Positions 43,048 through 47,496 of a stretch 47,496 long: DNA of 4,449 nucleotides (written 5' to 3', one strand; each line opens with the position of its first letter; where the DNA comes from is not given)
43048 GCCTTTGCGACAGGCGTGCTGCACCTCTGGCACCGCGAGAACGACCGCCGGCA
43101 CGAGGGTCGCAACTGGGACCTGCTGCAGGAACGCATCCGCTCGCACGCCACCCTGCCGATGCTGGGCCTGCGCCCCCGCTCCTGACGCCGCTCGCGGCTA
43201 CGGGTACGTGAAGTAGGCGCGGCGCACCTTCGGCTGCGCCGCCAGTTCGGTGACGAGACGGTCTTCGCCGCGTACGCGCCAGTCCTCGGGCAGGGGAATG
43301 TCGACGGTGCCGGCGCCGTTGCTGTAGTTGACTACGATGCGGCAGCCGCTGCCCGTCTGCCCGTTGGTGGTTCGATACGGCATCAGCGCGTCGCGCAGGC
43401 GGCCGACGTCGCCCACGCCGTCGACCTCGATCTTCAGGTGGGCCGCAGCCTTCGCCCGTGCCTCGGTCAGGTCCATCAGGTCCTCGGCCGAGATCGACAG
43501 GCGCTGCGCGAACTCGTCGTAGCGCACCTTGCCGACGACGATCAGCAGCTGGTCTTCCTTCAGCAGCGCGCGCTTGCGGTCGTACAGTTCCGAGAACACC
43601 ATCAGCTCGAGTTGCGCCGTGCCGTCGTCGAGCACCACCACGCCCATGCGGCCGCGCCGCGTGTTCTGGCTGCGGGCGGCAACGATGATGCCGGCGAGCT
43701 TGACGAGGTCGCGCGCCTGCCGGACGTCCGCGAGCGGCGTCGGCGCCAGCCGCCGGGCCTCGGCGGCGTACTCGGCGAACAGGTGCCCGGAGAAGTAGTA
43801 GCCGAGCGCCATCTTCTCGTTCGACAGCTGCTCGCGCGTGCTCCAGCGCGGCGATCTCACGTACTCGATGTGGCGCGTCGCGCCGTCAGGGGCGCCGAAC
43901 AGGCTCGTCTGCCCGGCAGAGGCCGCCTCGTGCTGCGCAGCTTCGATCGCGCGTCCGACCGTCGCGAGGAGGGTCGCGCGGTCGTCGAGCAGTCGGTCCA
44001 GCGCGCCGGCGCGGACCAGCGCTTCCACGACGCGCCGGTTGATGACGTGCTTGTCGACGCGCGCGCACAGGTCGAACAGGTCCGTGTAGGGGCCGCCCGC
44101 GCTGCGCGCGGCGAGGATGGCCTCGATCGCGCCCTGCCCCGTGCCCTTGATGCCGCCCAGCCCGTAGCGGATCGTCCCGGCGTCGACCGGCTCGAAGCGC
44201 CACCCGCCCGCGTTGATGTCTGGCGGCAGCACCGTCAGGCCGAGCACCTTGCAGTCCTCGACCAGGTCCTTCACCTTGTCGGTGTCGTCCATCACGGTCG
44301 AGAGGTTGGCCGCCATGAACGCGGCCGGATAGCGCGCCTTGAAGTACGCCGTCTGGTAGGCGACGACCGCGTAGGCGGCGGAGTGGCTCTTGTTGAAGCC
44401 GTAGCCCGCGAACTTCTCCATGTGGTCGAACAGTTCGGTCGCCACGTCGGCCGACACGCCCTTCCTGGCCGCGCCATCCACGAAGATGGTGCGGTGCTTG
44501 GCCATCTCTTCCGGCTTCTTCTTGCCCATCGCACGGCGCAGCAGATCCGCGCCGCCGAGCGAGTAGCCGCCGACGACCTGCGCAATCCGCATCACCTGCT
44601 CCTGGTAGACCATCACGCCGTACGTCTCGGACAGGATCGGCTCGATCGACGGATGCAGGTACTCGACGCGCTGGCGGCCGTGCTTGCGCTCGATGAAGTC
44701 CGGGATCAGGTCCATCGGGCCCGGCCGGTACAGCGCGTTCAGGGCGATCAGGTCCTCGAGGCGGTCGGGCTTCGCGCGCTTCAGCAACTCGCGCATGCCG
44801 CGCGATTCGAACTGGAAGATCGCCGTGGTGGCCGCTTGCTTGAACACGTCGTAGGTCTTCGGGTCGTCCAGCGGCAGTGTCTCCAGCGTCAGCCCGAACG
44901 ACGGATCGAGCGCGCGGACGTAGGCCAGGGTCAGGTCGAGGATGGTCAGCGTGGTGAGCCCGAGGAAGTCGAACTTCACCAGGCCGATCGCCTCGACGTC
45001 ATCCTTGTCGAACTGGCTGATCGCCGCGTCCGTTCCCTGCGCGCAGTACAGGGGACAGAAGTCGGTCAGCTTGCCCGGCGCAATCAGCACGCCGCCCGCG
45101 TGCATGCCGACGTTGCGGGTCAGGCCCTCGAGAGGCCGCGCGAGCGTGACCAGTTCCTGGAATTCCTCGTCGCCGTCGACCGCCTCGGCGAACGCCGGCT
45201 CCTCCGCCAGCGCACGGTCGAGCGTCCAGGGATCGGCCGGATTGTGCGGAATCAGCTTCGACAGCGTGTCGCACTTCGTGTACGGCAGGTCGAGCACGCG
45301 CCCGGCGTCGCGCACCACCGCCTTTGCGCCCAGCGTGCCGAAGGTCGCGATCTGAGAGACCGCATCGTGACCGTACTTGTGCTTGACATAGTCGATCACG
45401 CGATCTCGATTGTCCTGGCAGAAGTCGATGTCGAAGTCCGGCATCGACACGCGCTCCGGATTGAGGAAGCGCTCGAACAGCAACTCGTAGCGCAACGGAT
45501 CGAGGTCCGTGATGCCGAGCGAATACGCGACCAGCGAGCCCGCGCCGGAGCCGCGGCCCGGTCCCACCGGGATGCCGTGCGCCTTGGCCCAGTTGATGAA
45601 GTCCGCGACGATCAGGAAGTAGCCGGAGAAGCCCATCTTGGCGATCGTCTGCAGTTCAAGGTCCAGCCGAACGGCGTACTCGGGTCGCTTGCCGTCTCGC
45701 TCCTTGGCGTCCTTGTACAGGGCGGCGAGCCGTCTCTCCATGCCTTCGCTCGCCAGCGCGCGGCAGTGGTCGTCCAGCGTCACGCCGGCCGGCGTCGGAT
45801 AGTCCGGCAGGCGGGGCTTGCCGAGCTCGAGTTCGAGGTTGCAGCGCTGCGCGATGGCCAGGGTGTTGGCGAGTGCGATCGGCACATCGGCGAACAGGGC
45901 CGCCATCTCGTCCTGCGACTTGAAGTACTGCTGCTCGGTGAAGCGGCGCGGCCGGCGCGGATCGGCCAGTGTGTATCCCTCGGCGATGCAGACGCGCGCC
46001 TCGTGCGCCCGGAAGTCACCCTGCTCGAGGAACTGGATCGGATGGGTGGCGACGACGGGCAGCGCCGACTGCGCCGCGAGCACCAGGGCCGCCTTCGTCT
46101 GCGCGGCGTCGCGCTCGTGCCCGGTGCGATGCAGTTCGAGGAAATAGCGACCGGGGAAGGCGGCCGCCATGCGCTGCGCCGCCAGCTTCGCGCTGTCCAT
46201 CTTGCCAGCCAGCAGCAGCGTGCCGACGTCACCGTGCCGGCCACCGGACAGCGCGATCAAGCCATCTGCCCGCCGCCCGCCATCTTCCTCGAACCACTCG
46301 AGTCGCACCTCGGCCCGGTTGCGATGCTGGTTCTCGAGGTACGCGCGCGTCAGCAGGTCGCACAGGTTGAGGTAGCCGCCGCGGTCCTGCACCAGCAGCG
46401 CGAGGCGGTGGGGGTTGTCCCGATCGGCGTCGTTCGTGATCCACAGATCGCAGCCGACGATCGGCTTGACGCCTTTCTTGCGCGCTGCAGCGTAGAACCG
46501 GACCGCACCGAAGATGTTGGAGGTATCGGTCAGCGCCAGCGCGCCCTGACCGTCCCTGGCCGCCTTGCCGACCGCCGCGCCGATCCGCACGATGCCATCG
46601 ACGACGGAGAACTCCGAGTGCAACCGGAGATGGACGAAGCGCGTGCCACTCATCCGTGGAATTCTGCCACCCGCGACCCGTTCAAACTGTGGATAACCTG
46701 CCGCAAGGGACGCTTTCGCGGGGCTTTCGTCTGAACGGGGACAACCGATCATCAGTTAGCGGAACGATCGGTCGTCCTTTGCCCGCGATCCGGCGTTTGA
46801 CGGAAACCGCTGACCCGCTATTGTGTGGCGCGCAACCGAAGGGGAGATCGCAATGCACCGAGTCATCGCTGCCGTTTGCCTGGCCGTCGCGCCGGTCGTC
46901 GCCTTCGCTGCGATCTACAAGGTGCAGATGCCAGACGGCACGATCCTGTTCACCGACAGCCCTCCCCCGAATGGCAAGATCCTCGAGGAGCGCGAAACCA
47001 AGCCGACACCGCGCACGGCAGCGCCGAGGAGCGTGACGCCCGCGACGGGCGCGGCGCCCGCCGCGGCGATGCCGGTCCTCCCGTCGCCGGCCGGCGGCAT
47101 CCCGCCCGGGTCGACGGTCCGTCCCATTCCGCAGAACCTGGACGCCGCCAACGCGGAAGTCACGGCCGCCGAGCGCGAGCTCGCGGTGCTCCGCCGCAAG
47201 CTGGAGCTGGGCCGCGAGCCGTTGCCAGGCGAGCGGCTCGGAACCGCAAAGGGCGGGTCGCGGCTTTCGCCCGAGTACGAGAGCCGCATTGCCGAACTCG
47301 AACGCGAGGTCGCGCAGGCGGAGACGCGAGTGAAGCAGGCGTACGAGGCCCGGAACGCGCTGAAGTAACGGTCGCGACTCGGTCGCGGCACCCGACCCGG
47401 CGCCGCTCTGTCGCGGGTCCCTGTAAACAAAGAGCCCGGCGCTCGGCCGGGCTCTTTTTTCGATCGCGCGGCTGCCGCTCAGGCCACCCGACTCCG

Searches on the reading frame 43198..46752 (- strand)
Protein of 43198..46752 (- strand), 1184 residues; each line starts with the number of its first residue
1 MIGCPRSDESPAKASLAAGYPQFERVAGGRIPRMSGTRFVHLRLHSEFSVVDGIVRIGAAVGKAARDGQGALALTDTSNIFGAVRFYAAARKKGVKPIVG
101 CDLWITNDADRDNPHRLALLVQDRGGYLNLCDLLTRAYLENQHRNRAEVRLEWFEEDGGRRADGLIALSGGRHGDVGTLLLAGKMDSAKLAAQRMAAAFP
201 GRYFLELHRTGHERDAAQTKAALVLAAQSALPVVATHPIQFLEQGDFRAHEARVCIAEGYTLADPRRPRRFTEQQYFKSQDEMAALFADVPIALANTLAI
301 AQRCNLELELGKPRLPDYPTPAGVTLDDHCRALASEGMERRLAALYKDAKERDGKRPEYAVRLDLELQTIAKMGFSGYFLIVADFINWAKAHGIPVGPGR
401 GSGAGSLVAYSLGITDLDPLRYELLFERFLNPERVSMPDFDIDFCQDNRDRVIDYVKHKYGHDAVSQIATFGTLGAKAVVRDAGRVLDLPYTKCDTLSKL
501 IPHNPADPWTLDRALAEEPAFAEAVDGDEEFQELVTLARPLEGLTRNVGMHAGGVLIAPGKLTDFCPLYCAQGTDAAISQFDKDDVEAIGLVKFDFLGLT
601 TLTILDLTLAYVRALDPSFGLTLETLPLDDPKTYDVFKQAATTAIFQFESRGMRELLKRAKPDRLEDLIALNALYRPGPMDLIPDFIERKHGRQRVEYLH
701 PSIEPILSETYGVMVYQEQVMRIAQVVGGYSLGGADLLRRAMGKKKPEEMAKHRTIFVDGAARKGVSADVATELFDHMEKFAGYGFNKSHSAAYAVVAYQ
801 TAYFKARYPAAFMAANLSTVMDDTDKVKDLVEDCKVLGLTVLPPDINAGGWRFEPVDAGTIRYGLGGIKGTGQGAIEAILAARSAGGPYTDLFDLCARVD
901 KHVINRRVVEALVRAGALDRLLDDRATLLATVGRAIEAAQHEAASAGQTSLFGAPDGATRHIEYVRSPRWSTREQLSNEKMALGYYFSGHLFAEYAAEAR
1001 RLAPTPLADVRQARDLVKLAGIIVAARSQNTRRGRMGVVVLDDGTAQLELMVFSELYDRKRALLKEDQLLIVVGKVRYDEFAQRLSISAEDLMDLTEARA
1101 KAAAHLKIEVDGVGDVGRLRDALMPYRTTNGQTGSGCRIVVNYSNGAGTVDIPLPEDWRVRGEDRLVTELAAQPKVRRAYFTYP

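Call 63: search_protein_families(library=pfam, proteins=[window:43198-46752:-], max_evalue=0.00001)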
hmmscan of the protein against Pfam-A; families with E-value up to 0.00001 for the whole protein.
window:43198-46752:- (1184 aa): 5 families
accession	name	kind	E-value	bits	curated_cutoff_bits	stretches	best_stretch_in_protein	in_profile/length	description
PF07733.18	DNA_pol3_alpha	-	2.7e-102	342.3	23.9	1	331-598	4-260/260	Bacterial DNA polymerase III alpha NTPase domain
PF17657.6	DNA_pol3_finger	-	5.4e-65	218.2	22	1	601-765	1-166/166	Bacterial DNA polymerase III alpha subunit finger domain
PF02811.25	PHP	-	1.7e-40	139.5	26.4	1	41-209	1-163/164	PHP domain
PF14579.12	HHH_6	-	1.6e-28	99.1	25.6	1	838-928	1-90/90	Helix-hairpin-helix motif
PF01336.31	tRNA_anti-codon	-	3.5e-10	40.1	27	1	1017-1094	1-74/75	OB-fold nucleic acid binding domain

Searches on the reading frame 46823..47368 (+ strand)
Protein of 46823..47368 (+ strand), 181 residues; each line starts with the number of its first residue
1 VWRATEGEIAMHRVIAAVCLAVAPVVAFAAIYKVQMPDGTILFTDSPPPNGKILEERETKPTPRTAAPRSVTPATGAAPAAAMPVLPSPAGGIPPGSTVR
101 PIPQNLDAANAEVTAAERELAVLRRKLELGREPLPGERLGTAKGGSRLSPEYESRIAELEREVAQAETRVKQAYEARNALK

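Call 63: search_protein_families(library=pfam, proteins=[window:46823-47368:+], max_evalue=0.00001)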
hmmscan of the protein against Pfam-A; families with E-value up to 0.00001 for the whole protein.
window:46823-47368:+ (181 aa): 1 family
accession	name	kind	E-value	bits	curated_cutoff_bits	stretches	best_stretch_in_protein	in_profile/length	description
PF13511.11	DUF4124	-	9e-06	26.3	22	1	19-69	2-52/56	Domain of unknown function (DUF4124)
